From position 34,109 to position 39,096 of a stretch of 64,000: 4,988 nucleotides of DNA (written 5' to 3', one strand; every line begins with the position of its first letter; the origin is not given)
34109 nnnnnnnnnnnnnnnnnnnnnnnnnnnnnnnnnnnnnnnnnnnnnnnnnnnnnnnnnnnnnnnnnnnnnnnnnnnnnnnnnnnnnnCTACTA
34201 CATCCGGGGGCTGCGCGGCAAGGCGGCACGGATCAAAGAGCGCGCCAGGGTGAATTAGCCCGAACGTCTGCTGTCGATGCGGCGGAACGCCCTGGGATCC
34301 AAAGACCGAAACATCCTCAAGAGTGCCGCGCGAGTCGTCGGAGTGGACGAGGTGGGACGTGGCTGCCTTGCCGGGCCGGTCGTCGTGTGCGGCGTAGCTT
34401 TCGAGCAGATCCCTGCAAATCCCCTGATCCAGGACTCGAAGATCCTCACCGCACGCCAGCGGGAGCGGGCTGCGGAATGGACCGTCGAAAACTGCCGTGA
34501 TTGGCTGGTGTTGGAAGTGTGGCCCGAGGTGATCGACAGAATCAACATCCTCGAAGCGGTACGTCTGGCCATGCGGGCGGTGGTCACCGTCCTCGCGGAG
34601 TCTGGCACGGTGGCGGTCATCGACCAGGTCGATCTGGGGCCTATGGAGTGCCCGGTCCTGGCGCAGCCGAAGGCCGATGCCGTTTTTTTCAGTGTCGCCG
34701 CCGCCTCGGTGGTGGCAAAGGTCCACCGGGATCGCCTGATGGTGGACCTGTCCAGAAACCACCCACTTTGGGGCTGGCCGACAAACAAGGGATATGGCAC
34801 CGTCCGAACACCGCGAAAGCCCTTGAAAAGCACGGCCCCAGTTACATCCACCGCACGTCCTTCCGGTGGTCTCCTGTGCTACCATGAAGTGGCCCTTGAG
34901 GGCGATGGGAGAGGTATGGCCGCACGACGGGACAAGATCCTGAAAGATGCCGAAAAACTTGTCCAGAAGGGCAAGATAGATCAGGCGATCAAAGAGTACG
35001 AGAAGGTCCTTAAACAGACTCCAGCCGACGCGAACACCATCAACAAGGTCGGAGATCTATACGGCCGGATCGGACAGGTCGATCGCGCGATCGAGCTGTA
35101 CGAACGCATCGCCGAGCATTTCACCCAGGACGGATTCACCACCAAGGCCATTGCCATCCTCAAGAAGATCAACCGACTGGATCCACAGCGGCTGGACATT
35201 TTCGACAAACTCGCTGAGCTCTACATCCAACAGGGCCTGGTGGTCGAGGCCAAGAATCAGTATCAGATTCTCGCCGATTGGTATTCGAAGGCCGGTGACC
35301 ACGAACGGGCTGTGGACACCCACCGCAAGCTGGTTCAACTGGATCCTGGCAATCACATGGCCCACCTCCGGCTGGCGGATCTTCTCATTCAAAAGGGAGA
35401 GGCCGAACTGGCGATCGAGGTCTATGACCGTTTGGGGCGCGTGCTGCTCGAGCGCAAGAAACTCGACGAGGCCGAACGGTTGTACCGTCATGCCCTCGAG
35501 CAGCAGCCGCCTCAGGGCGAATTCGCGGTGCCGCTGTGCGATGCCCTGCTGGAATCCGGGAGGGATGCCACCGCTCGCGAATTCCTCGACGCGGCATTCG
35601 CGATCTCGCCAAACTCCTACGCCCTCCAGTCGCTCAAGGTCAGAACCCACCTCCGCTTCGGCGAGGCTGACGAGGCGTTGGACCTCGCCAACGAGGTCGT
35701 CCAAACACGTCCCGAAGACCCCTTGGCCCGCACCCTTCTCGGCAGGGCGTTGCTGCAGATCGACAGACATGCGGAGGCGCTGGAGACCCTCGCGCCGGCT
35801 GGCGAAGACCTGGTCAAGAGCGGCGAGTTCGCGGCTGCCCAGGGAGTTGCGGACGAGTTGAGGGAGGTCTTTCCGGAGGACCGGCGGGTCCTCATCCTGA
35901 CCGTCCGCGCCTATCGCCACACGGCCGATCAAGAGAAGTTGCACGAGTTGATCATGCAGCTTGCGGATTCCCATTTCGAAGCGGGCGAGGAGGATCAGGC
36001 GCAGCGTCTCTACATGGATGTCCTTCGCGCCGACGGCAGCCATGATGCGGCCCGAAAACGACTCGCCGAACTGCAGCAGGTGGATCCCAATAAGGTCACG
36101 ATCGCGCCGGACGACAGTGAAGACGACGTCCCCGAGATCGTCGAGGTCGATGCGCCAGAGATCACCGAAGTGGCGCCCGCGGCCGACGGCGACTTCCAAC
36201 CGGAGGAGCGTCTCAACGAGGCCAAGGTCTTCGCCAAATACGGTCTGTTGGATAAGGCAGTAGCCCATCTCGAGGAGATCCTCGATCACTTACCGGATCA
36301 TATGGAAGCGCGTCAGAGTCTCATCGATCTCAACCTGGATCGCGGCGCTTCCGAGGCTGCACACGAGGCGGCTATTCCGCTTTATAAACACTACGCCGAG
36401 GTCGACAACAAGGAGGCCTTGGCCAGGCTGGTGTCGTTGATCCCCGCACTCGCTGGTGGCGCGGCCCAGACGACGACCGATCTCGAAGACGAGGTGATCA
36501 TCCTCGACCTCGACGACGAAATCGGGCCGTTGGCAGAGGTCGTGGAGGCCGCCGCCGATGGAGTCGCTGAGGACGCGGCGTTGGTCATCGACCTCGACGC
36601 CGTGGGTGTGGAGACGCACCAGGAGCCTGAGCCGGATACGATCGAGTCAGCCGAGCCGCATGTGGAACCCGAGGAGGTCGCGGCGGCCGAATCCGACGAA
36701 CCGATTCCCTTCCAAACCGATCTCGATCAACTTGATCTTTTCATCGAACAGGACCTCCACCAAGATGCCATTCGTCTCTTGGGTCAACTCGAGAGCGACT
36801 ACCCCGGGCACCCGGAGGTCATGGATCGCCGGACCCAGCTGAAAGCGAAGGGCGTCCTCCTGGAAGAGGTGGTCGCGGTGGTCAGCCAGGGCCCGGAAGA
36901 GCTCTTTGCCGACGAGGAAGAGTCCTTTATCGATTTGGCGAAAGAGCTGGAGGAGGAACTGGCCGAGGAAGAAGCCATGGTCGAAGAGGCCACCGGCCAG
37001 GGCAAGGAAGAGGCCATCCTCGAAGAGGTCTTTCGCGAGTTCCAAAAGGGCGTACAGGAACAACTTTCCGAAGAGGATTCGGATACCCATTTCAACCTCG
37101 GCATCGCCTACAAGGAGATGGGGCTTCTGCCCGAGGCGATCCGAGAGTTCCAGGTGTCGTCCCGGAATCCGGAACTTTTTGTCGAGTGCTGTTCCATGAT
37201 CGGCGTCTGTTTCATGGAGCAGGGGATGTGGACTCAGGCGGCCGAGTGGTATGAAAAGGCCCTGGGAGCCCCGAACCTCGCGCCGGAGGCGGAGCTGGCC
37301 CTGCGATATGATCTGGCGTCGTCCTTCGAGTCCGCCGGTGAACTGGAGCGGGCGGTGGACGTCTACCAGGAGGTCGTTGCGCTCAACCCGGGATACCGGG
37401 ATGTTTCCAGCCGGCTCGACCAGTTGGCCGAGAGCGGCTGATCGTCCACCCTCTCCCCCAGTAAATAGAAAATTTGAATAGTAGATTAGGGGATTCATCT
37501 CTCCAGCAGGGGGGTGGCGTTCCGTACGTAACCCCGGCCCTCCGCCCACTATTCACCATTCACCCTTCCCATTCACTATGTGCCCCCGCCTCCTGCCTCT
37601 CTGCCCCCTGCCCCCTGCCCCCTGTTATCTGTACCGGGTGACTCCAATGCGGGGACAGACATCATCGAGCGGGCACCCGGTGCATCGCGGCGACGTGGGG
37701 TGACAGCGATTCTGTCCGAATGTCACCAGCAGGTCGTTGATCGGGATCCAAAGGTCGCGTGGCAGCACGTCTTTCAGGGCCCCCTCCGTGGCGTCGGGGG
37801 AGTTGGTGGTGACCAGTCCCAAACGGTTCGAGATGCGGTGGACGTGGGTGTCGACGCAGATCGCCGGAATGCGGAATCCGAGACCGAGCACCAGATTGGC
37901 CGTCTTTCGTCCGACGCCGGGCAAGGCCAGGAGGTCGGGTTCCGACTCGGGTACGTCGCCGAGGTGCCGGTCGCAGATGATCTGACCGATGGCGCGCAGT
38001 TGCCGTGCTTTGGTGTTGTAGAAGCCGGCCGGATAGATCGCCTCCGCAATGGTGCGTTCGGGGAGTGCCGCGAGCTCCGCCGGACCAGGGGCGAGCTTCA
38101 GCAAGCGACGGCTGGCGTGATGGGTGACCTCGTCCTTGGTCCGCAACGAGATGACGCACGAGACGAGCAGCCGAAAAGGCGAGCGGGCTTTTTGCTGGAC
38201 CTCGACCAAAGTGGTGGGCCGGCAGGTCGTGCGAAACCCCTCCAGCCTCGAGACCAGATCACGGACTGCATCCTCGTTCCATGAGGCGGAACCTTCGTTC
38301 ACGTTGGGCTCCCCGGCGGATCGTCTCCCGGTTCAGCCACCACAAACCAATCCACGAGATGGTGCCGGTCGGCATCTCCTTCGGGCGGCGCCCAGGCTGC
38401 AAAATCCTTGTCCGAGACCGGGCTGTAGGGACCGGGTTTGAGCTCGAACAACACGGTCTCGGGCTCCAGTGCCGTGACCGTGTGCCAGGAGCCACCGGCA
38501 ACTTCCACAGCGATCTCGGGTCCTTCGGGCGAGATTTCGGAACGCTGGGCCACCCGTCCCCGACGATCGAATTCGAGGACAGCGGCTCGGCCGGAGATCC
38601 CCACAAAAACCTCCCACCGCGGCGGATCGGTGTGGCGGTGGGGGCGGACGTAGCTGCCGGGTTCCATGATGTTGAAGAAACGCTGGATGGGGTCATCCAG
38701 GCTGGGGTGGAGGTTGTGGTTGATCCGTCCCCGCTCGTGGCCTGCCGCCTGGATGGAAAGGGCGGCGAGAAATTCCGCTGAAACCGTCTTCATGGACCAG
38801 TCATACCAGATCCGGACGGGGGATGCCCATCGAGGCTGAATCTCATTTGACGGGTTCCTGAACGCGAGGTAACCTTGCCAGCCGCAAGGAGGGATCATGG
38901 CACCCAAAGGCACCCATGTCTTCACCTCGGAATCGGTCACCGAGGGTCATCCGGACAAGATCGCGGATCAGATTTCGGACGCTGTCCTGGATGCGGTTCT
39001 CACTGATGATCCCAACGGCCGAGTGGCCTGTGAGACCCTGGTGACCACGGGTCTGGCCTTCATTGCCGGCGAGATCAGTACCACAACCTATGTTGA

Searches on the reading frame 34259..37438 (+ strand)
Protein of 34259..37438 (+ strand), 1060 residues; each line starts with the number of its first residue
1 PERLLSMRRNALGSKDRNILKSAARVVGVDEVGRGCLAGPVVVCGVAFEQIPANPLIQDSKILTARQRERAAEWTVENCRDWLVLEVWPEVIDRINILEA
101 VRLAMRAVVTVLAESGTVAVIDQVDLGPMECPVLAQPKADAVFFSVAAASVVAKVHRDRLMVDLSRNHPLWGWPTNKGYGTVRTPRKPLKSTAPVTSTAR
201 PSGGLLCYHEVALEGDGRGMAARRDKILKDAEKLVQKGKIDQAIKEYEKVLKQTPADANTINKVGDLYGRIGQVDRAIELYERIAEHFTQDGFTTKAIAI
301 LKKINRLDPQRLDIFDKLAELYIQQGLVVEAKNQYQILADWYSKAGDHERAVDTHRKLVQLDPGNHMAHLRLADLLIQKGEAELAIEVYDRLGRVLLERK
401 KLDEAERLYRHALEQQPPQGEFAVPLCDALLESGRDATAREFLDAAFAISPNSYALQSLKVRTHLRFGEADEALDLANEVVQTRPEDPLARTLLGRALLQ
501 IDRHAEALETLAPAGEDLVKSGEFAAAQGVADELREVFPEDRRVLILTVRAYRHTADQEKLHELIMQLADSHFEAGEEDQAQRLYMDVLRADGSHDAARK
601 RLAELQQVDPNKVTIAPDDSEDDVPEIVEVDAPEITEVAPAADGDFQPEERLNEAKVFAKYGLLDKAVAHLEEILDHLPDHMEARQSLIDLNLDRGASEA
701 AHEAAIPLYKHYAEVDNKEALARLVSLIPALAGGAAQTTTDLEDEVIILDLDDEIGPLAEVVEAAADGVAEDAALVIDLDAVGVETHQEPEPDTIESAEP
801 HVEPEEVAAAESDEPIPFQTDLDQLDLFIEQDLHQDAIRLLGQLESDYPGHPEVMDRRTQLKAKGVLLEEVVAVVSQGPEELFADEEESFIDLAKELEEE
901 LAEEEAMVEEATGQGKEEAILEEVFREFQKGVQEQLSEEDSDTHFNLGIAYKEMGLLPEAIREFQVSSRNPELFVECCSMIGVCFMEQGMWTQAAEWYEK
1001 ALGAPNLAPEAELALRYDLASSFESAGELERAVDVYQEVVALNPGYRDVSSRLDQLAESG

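Call 91: search_protein_families(library=pfam, proteins=[window:34259-37438:+], max_evalue=0.00001)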
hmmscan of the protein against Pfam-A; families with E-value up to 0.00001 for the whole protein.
window:34259-37438:+ (1060 aa): 23 families
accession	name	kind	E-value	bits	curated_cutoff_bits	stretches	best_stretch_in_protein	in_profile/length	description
PF14559.12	TPR_19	-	6.7e-45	151.7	25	3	396-459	1-64/68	Tetratricopeptide repeat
PF13428.12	TPR_14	-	2.7e-41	136.2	23.5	0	335-375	4-44/44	Tetratricopeptide repeat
PF13432.12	TPR_16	-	6.2e-36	122.9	32.7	0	461-510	4-53/65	Tetratricopeptide repeat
PF07719.23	TPR_2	-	2.9e-33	111.6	27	0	387-417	2-32/34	Tetratricopeptide repeat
PF13414.12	TPR_11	-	5.2e-26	90.5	26.8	1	234-272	4-42/42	TPR repeat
PF00515.34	TPR_1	-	6.3e-25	86.4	27.8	0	976-1002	2-28/34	Tetratricopeptide repeat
PF01351.25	RNase_HII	-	1.2e-24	87.8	25.8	1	27-191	1-182/199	Ribonuclease HII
PF13181.12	TPR_8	-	3.1e-22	77.2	25.7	0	387-417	2-32/34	Tetratricopeptide repeat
PF13424.12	TPR_12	-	8.1e-22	77.6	30.1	0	981-1042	9-74/77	Tetratricopeptide repeat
PF13174.12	TPR_6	-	7.1e-20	70.7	26.3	0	1017-1044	4-31/33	Tetratricopeptide repeat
PF13176.12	TPR_7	-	2e-19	68.4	27.9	0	337-362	4-29/36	Tetratricopeptide repeat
PF13431.12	TPR_17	-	6.6e-18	63.9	24.4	0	247-279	2-34/34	Tetratricopeptide repeat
PF25064.1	ARM_TT21_5th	-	1.1e-14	55.1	27.8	0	233-290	10-67/117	TT21 fifth ARM repeats domain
PF12895.13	ANAPC3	-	2.9e-14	53.6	27.2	0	438-511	7-79/82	Anaphase-promoting complex, cyclosome, subunit 3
PF24575.1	TPR_Slam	-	1e-11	45.6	35.2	0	343-383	58-98/104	Surface lipoprotein assembly modifier, N-terminal TPR repeats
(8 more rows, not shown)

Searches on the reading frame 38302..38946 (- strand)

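Call 91: search_protein_families(library=pfam, proteins=[window:38302-38946:-], max_evalue=0.00001)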
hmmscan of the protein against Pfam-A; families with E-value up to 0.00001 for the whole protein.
window:38302-38946:- (215 aa): 1 family
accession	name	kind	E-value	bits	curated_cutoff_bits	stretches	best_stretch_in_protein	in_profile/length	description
PF19480.5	DUF6016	-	4.8e-09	37.3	27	0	57-108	3-54/141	Domain of unknown function (DUF6016)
